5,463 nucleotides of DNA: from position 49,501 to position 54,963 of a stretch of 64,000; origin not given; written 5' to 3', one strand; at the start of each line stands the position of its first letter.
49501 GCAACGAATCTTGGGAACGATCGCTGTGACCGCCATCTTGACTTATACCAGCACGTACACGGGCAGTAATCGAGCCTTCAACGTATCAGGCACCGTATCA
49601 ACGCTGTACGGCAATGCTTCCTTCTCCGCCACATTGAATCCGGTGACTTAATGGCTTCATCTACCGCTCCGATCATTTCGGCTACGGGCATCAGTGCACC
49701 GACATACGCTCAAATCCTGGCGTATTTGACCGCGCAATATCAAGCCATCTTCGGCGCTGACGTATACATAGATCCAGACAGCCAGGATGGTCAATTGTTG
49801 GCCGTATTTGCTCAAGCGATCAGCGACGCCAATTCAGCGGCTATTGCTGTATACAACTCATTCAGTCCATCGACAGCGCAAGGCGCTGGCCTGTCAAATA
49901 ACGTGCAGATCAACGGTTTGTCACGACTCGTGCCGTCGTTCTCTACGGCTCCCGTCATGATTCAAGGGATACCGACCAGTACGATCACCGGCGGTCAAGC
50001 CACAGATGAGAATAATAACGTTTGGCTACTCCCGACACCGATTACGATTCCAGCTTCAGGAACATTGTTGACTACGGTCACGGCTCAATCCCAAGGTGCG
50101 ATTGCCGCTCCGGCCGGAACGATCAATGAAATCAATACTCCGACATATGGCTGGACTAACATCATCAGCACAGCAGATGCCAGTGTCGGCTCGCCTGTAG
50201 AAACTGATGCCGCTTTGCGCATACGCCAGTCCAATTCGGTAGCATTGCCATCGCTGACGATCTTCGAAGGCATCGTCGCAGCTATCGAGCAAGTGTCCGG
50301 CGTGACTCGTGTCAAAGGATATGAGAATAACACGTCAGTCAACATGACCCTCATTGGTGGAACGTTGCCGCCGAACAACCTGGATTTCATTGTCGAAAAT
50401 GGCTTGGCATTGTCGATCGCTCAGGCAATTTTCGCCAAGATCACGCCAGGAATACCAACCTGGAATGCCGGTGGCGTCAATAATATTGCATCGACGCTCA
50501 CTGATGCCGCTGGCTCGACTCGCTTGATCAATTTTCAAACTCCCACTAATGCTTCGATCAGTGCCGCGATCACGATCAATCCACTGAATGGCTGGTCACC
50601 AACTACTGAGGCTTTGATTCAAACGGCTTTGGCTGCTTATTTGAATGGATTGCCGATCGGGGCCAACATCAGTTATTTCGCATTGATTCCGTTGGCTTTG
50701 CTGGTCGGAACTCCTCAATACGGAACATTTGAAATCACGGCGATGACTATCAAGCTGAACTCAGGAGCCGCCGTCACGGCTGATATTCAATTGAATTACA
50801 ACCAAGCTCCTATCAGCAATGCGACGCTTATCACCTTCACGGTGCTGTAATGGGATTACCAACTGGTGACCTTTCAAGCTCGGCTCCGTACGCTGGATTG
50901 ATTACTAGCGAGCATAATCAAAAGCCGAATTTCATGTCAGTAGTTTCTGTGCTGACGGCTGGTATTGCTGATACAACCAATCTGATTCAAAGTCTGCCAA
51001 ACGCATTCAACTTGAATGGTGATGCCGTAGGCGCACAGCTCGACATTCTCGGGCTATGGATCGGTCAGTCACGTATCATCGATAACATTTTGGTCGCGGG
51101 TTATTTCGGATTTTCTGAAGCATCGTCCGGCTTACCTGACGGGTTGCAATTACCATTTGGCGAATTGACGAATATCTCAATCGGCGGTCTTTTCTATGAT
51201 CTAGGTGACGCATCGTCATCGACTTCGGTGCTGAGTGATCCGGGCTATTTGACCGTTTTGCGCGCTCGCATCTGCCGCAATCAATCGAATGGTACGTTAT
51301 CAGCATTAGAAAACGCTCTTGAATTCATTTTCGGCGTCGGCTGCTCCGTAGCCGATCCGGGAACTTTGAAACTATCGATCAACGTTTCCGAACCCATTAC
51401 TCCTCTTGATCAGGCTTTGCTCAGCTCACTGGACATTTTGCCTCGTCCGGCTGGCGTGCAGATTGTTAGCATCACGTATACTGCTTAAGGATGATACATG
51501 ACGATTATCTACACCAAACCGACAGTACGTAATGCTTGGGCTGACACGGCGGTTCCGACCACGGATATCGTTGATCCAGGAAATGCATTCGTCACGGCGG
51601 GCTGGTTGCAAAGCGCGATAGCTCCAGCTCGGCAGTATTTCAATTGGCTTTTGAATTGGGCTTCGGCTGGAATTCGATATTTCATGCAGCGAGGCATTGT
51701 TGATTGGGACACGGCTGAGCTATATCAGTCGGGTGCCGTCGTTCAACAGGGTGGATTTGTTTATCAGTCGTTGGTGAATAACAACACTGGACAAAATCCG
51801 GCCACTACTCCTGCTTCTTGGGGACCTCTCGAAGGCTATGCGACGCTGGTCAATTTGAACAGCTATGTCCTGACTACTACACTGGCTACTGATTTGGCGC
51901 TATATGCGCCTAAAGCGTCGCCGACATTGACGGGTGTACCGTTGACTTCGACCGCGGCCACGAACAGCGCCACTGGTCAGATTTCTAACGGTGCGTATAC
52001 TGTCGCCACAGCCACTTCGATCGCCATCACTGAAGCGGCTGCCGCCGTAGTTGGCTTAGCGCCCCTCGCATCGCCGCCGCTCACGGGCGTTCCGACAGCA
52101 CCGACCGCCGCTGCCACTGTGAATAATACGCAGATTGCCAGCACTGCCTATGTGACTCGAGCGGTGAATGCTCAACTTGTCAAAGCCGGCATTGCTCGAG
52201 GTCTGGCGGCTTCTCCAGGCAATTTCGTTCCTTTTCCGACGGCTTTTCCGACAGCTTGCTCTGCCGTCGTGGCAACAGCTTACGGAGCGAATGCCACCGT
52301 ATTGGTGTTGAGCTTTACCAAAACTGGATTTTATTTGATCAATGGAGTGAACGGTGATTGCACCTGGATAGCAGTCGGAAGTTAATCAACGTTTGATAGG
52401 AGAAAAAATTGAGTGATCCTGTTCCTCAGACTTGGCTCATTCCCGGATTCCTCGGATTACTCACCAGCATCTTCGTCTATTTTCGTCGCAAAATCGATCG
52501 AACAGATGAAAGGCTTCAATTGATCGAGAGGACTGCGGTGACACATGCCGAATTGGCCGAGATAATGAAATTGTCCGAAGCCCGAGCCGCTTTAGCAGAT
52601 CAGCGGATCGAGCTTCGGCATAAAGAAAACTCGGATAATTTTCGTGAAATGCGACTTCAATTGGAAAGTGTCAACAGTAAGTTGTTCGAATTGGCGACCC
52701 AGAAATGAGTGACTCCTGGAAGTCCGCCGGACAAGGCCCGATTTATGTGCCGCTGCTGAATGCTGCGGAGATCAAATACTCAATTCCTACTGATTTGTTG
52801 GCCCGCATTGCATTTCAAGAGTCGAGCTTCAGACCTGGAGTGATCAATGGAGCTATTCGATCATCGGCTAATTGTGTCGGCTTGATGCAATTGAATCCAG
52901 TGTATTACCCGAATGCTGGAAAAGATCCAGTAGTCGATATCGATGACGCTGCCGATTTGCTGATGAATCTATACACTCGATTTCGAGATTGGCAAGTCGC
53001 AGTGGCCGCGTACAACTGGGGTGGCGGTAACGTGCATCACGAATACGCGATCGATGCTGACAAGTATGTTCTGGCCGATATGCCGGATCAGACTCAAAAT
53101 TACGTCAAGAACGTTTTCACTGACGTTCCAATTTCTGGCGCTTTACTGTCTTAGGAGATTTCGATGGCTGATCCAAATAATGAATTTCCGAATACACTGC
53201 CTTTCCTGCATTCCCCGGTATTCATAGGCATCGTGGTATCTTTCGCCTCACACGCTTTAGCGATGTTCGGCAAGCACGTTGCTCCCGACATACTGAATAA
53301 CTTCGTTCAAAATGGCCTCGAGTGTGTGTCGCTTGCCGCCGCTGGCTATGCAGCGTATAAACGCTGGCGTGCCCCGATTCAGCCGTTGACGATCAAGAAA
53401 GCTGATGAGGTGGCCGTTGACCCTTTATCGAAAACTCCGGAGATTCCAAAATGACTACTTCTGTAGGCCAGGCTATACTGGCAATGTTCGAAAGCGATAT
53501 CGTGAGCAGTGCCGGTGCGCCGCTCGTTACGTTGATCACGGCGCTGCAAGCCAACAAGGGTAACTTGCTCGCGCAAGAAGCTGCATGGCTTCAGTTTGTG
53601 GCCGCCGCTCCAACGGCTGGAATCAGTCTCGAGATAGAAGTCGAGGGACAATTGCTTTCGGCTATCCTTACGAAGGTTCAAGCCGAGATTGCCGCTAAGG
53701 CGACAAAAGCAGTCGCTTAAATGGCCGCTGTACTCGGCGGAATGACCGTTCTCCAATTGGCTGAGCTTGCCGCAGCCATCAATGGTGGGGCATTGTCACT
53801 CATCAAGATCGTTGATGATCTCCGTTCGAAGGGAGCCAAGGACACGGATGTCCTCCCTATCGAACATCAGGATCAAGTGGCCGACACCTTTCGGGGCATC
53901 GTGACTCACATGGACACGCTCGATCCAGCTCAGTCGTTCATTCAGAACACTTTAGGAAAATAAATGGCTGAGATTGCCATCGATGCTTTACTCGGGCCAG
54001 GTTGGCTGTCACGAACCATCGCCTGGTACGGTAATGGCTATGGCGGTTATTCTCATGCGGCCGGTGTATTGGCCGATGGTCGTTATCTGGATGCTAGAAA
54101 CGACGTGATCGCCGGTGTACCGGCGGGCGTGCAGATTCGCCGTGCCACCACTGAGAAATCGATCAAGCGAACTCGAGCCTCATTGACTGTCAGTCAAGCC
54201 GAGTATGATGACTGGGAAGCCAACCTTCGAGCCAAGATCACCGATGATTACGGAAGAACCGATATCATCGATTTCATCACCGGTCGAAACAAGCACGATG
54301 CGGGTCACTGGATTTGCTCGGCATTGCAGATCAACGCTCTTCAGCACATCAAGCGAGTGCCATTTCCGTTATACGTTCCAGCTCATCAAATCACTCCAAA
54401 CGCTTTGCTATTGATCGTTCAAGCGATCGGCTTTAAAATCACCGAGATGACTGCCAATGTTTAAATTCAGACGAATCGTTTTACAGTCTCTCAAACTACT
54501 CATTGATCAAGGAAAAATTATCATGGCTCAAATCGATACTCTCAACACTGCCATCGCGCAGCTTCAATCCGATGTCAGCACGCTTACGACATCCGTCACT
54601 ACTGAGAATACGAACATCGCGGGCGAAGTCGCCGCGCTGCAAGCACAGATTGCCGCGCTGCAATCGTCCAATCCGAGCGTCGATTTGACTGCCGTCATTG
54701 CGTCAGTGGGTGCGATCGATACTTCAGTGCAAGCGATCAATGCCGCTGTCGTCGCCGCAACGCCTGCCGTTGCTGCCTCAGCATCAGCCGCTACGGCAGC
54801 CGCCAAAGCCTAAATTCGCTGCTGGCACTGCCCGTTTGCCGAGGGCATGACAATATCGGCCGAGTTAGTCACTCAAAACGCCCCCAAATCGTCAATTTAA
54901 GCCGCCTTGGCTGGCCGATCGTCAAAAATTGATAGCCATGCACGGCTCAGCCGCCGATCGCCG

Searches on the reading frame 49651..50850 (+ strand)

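Call 30: search_protein_families(library=phrogs, proteins=[window:49651-50850:+], max_evalue=0.001)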
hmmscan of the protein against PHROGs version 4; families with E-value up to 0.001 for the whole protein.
window:49651-50850:+ (399 aa): 2 families
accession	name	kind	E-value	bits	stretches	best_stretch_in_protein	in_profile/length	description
phrog_6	-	tail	3e-51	175.7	1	7-398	60-407/548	baseplate wedge subunit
phrog_2103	-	tail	0.00072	20.1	0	67-167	55-156/162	baseplate protein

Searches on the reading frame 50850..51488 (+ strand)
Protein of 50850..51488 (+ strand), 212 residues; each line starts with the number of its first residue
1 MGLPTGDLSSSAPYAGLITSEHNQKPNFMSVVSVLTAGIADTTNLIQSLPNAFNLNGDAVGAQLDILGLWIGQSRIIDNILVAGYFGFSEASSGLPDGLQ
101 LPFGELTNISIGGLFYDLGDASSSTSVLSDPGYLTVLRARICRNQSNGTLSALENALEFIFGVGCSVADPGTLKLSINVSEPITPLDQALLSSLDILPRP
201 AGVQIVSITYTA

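Call 71: search_protein_families(library=phrogs, proteins=[window:50850-51488:+], max_evalue=0.001)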
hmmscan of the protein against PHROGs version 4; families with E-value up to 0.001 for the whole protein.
window:50850-51488:+ (212 aa): 1 family
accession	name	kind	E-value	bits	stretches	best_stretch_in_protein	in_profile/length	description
phrog_587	-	head and packaging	1.3e-45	157.3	1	14-207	25-206/392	structural protein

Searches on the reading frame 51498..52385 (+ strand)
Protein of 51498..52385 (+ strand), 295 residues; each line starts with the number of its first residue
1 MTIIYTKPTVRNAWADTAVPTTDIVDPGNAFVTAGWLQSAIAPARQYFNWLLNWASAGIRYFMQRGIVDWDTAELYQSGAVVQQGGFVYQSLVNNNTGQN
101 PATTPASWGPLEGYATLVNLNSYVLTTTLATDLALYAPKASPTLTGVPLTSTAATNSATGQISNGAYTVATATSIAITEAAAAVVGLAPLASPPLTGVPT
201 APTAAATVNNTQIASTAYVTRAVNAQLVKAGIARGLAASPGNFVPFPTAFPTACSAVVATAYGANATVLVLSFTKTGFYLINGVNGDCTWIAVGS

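Call 71: search_protein_families(library=phrogs, proteins=[window:51498-52385:+], max_evalue=0.001)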
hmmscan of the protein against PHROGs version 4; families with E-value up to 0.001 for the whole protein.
window:51498-52385:+ (295 aa): 14 families
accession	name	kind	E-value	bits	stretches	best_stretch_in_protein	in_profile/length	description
phrog_2631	-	tail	4e-16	59.7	2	165-228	322-385/644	tail fiber protein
phrog_20878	-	tail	1.6e-12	48.6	1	6-165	5-165/365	tail fiber protein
phrog_7032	-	tail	3.4e-12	46.3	1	172-229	235-291/866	tail fiber protein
phrog_4209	-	tail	1.6e-11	44.9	1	183-225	105-147/406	tail fiber protein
phrog_2282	-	tail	5.7e-11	43.1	1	5-201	4-182/547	tail fiber protein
phrog_454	-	tail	5.5e-10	39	1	188-228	360-399/1376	tail fiber protein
phrog_22682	-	tail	3.6e-09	37.2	1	34-222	113-257/400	tail fiber protein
phrog_8147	-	tail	1.9e-07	31.5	1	8-114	5-115/436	tail fiber protein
phrog_9625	-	unknown function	2.2e-07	29.8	1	175-224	1330-1379/1586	-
phrog_32540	-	tail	3.5e-06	27.2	1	40-108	39-107/494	tail fiber protein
phrog_30316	-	tail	1.2e-05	25.2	1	39-111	39-112/444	tail fiber protein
phrog_38759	-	unknown function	5.7e-05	22.7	0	155-228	141-207/920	-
phrog_863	-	tail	0.00032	20.8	0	190-248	1-63/690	tail fiber assembly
phrog_4549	-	tail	0.00055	19.2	1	185-225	269-309/869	tail fiber protein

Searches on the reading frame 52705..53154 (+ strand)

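Call 71: search_protein_families(library=phrogs, proteins=[window:52705-53154:+], max_evalue=0.001)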
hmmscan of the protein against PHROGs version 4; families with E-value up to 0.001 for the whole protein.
window:52705-53154:+ (149 aa): 9 families
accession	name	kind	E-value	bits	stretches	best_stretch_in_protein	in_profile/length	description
phrog_2013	-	tail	4.2e-14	53.2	1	16-140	470-588/657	lytic tail protein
phrog_669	-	lysis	7.2e-14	51.1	1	19-139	926-1051/1946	endolysin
phrog_21143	-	tail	2.6e-08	33.7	1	14-112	4-103/576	lytic tail fiber protein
phrog_342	-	head and packaging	4.9e-08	32.4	1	17-137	18-139/1235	internal virion protein with endolysin domain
phrog_13449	-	other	8.9e-08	32.9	1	15-116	8-106/269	transglycosylase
phrog_14342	-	tail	4.1e-07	30.9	1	18-114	145-241/272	lytic tail fiber protein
phrog_28504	-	tail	9.7e-07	28.9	1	24-137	243-356/597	lytic tail fiber protein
phrog_21776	-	other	7.3e-06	26.9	1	13-109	94-212/238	transglycosylase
phrog_6965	-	unknown function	0.0002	21.9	1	83-138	65-122/211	-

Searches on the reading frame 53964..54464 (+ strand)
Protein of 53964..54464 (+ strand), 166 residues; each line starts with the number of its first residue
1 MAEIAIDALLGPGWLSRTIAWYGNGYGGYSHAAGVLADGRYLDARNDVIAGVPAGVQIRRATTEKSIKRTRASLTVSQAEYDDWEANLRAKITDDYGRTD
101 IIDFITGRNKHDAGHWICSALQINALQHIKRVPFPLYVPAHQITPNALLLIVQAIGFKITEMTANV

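Call 71: search_protein_families(library=phrogs, proteins=[window:53964-54464:+], max_evalue=0.001)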
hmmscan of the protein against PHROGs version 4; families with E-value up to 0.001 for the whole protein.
window:53964-54464:+ (166 aa): 1 family
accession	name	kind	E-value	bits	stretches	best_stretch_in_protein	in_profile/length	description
phrog_1128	-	moron, auxiliary metabolic gene and host takeover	1.7e-06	28.5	1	13-158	35-174/381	enoyl-CoA hydratase/carnithine racemase-like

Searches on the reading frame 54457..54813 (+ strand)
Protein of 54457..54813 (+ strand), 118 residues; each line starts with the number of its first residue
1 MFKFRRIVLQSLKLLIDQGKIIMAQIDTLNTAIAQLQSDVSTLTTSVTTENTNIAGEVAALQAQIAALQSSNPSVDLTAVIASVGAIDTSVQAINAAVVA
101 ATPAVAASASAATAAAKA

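Call 71: search_protein_families(library=phrogs, proteins=[window:54457-54813:+], max_evalue=0.001)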
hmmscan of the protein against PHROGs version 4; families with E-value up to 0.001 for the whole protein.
window:54457-54813:+ (118 aa): 1 family
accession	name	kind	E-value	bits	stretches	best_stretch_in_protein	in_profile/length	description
phrog_1056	-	tail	1.7e-05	24.7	1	22-104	360-442/582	fibritin neck whisker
